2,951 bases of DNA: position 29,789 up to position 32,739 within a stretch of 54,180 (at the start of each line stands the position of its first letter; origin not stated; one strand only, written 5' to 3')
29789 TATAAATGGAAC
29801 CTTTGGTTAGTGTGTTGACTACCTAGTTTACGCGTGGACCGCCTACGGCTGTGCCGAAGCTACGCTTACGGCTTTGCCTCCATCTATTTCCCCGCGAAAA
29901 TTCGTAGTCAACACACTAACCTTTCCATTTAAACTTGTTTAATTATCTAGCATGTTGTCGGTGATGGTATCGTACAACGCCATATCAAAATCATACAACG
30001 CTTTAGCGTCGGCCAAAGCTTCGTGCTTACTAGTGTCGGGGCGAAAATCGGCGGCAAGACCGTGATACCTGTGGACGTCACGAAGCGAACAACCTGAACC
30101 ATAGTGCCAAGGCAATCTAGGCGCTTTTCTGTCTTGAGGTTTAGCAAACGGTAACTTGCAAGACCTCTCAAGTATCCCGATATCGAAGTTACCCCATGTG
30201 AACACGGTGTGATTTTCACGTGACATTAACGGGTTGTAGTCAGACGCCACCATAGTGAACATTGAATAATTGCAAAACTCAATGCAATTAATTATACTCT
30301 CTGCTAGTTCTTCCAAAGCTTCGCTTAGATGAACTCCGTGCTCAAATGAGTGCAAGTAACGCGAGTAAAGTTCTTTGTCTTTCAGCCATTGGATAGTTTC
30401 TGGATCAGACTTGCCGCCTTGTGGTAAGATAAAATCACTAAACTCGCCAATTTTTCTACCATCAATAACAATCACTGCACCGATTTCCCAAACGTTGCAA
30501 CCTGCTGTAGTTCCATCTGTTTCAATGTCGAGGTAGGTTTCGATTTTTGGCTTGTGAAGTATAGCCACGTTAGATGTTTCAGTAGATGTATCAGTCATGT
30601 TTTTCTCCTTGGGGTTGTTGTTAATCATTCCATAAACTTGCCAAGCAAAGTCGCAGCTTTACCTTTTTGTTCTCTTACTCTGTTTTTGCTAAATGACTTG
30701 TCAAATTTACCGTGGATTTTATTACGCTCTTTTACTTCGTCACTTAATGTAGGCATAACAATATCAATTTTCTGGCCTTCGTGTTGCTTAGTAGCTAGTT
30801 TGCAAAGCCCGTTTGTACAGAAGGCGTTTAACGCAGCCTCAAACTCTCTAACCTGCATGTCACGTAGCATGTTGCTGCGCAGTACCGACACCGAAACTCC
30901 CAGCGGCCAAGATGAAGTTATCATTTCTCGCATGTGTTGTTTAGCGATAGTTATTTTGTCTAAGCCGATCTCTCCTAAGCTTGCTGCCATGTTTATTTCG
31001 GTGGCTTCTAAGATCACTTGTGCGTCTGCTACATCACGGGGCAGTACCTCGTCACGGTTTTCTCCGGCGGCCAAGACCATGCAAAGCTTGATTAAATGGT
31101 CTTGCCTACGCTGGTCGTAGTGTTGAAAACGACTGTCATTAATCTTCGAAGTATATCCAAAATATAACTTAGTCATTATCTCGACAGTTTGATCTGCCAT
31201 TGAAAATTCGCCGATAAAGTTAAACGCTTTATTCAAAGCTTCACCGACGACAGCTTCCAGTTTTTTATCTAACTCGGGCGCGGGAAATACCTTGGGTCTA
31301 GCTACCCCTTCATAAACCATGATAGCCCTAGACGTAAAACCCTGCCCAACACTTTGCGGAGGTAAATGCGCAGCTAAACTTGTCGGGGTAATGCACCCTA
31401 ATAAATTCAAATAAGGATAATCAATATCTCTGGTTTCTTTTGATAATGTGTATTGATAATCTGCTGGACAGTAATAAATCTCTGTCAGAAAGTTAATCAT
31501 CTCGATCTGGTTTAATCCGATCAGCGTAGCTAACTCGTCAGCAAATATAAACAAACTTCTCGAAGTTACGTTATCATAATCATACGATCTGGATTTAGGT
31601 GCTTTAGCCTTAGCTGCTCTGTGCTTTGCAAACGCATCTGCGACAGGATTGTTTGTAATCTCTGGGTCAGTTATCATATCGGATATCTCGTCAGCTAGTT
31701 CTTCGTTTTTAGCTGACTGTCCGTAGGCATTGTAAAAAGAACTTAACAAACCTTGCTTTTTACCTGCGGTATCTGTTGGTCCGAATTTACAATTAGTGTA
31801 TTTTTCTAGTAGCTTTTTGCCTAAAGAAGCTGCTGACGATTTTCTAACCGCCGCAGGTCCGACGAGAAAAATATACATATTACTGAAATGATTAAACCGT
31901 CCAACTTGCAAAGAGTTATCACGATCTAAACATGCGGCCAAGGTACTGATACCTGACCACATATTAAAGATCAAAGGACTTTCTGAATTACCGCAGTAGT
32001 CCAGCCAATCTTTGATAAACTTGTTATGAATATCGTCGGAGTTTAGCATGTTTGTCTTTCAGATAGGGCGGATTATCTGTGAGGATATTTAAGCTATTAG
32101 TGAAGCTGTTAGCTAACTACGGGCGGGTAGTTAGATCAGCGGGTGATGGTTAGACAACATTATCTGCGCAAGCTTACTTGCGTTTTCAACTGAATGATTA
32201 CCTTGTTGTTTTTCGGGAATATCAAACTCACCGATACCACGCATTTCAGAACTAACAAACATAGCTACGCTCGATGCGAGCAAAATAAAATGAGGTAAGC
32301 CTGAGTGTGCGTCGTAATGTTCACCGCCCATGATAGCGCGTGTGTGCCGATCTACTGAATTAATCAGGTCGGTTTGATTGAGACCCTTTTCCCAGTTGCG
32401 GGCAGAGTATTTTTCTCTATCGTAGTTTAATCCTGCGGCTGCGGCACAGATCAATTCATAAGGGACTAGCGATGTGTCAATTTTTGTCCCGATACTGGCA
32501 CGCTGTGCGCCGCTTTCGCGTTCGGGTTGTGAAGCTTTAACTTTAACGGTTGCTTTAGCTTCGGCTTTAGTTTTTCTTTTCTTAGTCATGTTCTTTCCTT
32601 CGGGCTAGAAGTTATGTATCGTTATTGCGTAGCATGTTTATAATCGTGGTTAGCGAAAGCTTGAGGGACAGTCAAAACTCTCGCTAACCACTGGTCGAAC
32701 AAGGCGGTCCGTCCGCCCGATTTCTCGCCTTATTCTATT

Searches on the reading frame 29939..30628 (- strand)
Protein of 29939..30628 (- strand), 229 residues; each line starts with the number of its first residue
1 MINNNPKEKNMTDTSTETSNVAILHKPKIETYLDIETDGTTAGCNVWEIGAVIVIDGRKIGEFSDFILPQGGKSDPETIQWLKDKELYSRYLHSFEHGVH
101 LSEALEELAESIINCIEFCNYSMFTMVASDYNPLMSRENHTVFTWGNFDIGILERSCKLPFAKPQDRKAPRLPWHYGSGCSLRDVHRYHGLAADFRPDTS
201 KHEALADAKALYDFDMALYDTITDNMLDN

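Call 11: search_protein_families(library=phrogs, proteins=[window:29939-30628:-], max_evalue=0.001)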
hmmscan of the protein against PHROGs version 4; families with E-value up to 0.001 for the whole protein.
window:29939-30628:- (229 aa): 2 families
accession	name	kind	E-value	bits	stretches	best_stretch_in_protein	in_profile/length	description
phrog_255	-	DNA, RNA and nucleotide metabolism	4e-09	37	1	2-209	154-349/436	exonuclease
phrog_192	-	DNA, RNA and nucleotide metabolism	3.6e-08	34.1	1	7-213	85-265/397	DNA polymerase exonuclease subunit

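Call 42: search_protein_families(library=pfam, proteins=[window:29939-30628:-], max_evalue=0.01)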
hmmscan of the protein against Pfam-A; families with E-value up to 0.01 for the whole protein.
window:29939-30628:- (229 aa): 2 families
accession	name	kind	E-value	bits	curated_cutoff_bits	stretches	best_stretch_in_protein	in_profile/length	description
PF16473.11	Rv2179c-like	-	1.4e-10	41.6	27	1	32-210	4-168/177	3'-5' exoribonuclease Rv2179c-like domain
PF00929.31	RNase_T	-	0.0043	18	24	0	33-211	3-160/164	Exonuclease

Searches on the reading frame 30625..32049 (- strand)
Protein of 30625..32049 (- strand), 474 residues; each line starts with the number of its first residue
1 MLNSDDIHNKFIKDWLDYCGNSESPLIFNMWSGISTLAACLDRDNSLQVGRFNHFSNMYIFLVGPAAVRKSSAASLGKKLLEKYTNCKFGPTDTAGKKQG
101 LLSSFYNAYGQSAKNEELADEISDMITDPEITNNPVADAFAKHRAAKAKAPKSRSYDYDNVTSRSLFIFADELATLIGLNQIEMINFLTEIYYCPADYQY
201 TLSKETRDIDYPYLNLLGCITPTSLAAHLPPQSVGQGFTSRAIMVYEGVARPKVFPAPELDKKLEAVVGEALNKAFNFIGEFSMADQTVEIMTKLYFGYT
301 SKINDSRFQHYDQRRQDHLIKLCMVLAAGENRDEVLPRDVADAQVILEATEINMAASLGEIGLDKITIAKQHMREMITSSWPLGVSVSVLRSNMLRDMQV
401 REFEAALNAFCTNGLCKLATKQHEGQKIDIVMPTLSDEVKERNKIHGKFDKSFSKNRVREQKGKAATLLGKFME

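Call 11: search_protein_families(library=phrogs, proteins=[window:30625-32049:-], max_evalue=0.001)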
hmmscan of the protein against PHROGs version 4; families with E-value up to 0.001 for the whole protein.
window:30625-32049:- (474 aa): 3 families
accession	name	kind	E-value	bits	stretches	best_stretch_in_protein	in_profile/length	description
phrog_14296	-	DNA, RNA and nucleotide metabolism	5.3e-50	171.6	2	165-398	123-356/417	DNA primase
phrog_3022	-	DNA, RNA and nucleotide metabolism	1.6e-06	27.8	1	49-334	401-660/788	DNA primase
phrog_5311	-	DNA, RNA and nucleotide metabolism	2.3e-05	23.8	1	16-349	271-589/692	helicase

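Call 42: search_protein_families(library=pfam, proteins=[window:30625-32049:-], max_evalue=0.01)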
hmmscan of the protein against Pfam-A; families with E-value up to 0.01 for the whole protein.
window:30625-32049:- (474 aa): 1 family
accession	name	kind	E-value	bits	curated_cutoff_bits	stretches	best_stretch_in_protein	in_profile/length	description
PF13148.11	DUF3987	-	2e-11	44.1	27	1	32-248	10-233/364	Protein of unknown function (DUF3987)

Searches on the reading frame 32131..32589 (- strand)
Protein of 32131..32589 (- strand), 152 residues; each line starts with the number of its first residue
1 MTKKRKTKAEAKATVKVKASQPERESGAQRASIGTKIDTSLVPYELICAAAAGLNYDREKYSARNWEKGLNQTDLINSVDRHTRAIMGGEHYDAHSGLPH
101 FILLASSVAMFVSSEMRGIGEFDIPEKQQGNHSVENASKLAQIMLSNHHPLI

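Call 42: search_protein_families(library=pfam, proteins=[window:32131-32589:-], max_evalue=0.01)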
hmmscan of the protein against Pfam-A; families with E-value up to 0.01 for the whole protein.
window:32131-32589:- (152 aa): 1 family
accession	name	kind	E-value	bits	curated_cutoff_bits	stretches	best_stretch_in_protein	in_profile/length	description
PF18909.5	dGTP_diPhyd_N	-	6e-17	61.9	27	1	28-119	3-94/99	dATP/dGTP diphosphohydrolase, N-terminal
